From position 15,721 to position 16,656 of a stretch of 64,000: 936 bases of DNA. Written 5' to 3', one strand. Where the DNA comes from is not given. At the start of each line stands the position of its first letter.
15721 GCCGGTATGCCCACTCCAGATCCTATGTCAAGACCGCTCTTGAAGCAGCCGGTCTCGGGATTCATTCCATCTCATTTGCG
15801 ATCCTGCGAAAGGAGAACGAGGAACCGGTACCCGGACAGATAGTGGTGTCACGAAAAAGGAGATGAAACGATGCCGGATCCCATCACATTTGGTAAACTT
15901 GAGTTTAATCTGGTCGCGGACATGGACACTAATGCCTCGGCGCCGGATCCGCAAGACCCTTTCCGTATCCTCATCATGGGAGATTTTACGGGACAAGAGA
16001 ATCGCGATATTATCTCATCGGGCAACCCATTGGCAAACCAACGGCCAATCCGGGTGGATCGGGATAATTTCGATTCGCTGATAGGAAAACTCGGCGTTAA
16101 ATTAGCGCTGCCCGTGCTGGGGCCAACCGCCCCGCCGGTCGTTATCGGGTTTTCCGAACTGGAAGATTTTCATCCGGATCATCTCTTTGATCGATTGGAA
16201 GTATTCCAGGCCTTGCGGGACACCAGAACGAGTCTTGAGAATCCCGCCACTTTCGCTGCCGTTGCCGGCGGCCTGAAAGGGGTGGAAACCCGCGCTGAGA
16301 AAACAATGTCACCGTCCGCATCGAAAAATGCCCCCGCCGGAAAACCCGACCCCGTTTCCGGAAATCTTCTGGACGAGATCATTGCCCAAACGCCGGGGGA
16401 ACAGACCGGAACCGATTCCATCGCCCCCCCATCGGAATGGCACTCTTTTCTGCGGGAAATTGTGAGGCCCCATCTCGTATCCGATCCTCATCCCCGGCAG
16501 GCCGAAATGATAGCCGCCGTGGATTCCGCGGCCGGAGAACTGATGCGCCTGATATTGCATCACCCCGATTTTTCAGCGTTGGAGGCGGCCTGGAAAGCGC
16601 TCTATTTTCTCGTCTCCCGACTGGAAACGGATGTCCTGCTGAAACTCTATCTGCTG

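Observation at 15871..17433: Extra sheath paralog: TssB-like head fused to a TssC-like body lacking the C-terminal ~110-120 aa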

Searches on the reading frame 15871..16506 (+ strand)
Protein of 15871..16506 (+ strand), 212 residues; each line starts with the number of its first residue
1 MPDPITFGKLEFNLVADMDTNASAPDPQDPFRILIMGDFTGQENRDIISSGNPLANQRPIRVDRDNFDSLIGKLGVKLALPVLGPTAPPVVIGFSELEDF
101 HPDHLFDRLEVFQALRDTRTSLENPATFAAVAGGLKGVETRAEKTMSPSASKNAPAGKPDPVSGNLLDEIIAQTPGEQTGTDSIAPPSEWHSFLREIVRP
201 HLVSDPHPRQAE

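Call 30: search_protein_representatives(protein=window:15871-16506:+)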
Query: 212 residues. Proteins with E-value up to 0.001 (for the whole library): 1723; up to 1e-10: 984; up to 1e-30: 36. The best 150 are listed.
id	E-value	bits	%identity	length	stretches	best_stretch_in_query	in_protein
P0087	1.9e-49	184.7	44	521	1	1-211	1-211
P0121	2.6e-46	174.4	48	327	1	1-212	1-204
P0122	8.9e-41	156.4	45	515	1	1-212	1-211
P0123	1.7e-39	152.2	43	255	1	1-211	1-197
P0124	6.0e-38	147.1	41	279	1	8-212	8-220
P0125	1.7e-37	145.6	51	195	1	1-133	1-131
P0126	1.8e-37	145.5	40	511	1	1-212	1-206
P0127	4.7e-37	144.2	43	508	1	1-207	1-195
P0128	1.0e-36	143.1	40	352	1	1-210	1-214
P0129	4.1e-36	141.1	52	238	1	62-210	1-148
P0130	2.0e-35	138.9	40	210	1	18-202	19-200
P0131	2.4e-35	138.6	53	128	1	1-127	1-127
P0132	8.1e-35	136.9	41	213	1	1-178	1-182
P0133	1.5e-34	136.0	53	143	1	18-133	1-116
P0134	1.5e-34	136.0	47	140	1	1-137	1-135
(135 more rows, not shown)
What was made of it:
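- About 980 representative clusters at 50% identity match the N-terminal 212 aa at E<=1e-10 (call 30).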
